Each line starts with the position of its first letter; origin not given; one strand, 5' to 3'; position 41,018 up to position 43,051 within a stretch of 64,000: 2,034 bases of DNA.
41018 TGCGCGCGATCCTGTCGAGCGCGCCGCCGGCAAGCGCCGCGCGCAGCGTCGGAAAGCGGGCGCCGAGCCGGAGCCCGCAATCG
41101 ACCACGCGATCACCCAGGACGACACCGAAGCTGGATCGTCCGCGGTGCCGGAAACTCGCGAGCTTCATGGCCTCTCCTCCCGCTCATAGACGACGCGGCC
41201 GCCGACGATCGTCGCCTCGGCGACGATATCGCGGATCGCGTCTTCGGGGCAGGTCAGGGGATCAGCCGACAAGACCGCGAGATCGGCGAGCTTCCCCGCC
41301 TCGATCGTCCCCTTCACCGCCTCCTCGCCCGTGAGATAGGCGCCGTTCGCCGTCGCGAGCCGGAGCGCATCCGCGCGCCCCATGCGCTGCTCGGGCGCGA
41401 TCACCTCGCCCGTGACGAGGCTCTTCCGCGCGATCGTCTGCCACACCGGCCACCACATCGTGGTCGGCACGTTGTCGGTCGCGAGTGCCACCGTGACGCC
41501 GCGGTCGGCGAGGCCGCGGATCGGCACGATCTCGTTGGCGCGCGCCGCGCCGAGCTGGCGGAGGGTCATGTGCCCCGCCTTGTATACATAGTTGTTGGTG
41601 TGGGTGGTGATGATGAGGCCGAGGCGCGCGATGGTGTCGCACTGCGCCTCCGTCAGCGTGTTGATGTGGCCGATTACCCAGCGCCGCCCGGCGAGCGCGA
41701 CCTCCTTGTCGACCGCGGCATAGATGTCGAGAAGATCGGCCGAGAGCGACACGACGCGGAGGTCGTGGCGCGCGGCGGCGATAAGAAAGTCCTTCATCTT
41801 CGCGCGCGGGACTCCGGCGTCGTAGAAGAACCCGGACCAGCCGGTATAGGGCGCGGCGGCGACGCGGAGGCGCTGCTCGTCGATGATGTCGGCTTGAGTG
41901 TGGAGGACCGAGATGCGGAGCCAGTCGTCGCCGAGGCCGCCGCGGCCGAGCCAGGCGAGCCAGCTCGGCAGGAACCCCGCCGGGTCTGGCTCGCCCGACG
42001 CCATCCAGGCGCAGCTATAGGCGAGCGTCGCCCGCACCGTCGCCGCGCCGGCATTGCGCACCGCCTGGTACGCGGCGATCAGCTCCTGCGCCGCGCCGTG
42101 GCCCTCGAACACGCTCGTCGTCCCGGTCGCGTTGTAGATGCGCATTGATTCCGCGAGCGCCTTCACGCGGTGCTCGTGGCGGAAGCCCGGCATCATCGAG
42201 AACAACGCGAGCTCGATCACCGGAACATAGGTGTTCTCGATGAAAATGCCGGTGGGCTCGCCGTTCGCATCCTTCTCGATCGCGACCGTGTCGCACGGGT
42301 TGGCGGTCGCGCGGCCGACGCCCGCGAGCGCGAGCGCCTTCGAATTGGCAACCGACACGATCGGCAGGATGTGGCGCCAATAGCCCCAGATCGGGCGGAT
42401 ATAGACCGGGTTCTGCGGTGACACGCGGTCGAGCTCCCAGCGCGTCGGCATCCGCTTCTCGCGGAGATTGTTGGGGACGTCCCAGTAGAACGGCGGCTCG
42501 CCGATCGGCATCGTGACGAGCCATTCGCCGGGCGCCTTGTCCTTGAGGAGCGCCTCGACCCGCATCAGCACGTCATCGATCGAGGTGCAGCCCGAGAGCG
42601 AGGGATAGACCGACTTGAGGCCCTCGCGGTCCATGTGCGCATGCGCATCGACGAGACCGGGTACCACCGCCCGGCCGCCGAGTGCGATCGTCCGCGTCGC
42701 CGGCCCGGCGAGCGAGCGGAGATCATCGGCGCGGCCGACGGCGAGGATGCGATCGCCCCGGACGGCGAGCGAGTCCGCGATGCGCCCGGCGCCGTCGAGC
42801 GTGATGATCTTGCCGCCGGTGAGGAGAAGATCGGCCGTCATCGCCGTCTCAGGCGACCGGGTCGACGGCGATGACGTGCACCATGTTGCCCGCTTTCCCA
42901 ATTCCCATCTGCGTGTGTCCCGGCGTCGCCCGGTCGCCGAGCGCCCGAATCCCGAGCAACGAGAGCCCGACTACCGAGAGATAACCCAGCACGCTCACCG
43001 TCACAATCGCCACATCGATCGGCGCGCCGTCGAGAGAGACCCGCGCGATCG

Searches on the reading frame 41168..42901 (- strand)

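Call 42: search_protein_families(library=pfam, proteins=[window:41168-42901:-], max_evalue=0.00001)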
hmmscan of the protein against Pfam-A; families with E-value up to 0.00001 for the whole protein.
window:41168-42901:- (578 aa): 2 families
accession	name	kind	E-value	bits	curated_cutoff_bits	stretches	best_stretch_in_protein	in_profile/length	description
PF07969.17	Amidohydro_3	-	1.3e-69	236.4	29.7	1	70-572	1-472/472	Amidohydrolase family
PF01979.26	Amidohydro_1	-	3.2e-13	50.1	25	1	454-571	228-345/345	Amidohydrolase family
